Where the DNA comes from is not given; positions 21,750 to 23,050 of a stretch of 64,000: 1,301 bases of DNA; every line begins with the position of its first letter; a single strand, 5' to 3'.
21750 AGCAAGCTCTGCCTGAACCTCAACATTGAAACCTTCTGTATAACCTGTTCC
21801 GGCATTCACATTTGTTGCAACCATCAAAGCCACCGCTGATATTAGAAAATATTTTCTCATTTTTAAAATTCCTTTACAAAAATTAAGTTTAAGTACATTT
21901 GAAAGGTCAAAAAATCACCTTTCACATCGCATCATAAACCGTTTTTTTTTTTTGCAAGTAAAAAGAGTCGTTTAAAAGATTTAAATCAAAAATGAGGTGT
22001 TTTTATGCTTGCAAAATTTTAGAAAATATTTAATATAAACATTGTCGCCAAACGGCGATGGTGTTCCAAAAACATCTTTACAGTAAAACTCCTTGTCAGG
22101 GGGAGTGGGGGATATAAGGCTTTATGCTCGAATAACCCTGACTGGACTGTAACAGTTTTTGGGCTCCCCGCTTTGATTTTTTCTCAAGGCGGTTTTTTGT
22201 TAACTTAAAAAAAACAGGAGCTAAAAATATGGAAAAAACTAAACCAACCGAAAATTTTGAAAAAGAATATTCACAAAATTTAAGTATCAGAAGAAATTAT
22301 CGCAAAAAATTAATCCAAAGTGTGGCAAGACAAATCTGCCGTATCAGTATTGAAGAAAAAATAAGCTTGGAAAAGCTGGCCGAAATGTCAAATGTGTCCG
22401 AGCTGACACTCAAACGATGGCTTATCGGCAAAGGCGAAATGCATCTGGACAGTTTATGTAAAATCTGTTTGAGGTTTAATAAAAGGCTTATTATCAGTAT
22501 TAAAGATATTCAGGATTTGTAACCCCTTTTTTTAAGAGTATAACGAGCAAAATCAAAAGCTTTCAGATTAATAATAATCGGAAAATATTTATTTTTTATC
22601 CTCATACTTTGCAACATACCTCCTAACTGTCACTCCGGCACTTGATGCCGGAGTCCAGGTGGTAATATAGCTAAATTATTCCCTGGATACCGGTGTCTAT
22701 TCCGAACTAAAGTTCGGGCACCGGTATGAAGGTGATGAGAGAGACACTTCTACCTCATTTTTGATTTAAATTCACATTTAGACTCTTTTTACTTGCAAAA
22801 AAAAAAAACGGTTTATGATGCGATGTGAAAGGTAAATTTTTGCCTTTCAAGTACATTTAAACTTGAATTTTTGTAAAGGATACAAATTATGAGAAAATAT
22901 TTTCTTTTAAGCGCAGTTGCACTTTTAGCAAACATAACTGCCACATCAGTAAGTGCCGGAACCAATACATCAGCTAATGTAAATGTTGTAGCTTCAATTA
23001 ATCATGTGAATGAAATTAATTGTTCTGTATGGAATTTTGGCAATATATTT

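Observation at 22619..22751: Element A: ~130-nt structured repeat with compensatory double substitutions upstream of three promoters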

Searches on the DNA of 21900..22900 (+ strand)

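Call 23: search_rna_families(source=window, start=21900, end=22900, threshold=evalue, max_evalue=10, show_alignments=2)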
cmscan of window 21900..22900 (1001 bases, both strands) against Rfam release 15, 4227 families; matches with E-value up to 10: 8.
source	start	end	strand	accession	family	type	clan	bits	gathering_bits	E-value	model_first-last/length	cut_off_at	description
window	22181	22231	+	RF02358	hsp17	Cis-reg; thermoregulator;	-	18.4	45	2.4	1-49/49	no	Hsp17 thermometer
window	22647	22696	+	RF03526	mir-7177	Gene; miRNA;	-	18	86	0.95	1-71/71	no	mir-7177 microRNA precursor family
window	22100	22177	+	RF02221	sRNA-Xcc1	Gene; sRNA;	-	17.2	53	6.4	1-87/87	no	sRNA-Xcc1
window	21900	22019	-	RF03532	SQ2397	Cis-reg;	-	15.6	100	5.7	1-178/243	3'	Cis-regulator of HTH transcription factor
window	22696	22772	-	RF01244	snR4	Gene; snRNA; snoRNA; CD-box;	-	15.5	37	3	1-187/187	no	Small nucleolar RNA snR4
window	22267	22350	-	RF00300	snoZ221_snoR21b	Gene; snRNA; snoRNA; CD-box;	-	14.2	44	9.6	1-91/91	no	Small nucleolar RNA Z221/R21b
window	22518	22602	-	RF02060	STnc410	Gene; sRNA;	-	14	50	3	1-158/158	no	Enterobacterial sRNA STnc410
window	22085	22159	+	RF01263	snR191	Gene; snRNA; snoRNA; HACA-box;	CL00043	11.1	46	9.9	5-77/273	no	Small nucleolar RNA snR191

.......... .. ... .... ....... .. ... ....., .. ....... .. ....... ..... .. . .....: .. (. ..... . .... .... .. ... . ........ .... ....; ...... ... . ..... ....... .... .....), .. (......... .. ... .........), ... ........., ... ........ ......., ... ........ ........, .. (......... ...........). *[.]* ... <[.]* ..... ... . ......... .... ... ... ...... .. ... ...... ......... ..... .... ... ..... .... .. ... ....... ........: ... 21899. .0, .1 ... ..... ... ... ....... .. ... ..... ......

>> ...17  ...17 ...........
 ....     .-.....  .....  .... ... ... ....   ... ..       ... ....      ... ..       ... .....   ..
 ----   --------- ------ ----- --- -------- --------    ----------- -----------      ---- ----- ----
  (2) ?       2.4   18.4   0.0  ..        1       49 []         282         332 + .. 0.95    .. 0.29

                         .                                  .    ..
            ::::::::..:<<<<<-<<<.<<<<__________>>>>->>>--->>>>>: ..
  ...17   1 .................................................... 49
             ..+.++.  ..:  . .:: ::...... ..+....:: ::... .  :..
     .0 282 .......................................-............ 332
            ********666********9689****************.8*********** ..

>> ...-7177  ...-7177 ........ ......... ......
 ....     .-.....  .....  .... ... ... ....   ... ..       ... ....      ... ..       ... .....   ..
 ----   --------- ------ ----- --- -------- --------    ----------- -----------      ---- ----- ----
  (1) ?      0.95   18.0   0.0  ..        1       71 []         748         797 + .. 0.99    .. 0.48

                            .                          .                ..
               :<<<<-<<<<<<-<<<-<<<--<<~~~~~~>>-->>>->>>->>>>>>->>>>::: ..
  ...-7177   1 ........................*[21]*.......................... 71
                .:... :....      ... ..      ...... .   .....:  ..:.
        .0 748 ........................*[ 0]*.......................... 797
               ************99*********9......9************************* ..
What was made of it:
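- On Known RNA family (Rfam 15): The E-value scan of 21900-22900 gave nothing better than E = 0.95 (call 23).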

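Call 62: search_dna_similar(query=window:22582-22770:+, collection=plasmids, mode=distant, max_evalue=0.01, max_rows=10)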
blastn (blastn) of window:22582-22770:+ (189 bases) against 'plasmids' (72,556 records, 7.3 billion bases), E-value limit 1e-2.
No match.

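Call 63: search_dna_similar(query=window:22582-22770:+, collection=phages, mode=distant, max_evalue=0.01, max_rows=10)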
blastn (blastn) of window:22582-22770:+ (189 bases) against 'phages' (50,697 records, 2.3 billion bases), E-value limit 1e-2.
No match.
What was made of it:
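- Tried and rejected: Distant blastn against plasmids and phages gave no match (calls 62, 63).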

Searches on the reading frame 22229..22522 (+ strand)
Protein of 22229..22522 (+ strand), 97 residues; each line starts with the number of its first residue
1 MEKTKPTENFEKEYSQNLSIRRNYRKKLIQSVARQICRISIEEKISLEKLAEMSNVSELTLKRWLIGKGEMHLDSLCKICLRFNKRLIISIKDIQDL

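Call 59: search_protein_families(library=pfam, proteins=[window:22229-22522:+], max_evalue=0.01)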
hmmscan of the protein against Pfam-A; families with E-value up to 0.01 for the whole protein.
window:22229-22522:+ (97 aa): 2 families
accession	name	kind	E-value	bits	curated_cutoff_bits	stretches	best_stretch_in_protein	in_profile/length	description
PF13443.12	HTH_26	-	0.00088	19.9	22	1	41-81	7-48/63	Cro/C1-type HTH DNA-binding domain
PF01381.28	HTH_3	-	0.001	19.5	23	1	42-86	7-51/55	Helix-turn-helix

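Call 71: find_encoding_contigs(protein=window:22229-22522:+, flank=1500, max_places=10)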
Protein window:22229-22522:+ (97 aa): 2 contigs read that carry it; 1 place shown.
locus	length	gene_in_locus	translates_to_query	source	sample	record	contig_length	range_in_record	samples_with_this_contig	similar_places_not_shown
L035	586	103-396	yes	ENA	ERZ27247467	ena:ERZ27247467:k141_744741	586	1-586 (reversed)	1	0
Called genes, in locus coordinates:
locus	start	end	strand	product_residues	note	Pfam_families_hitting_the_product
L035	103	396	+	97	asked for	-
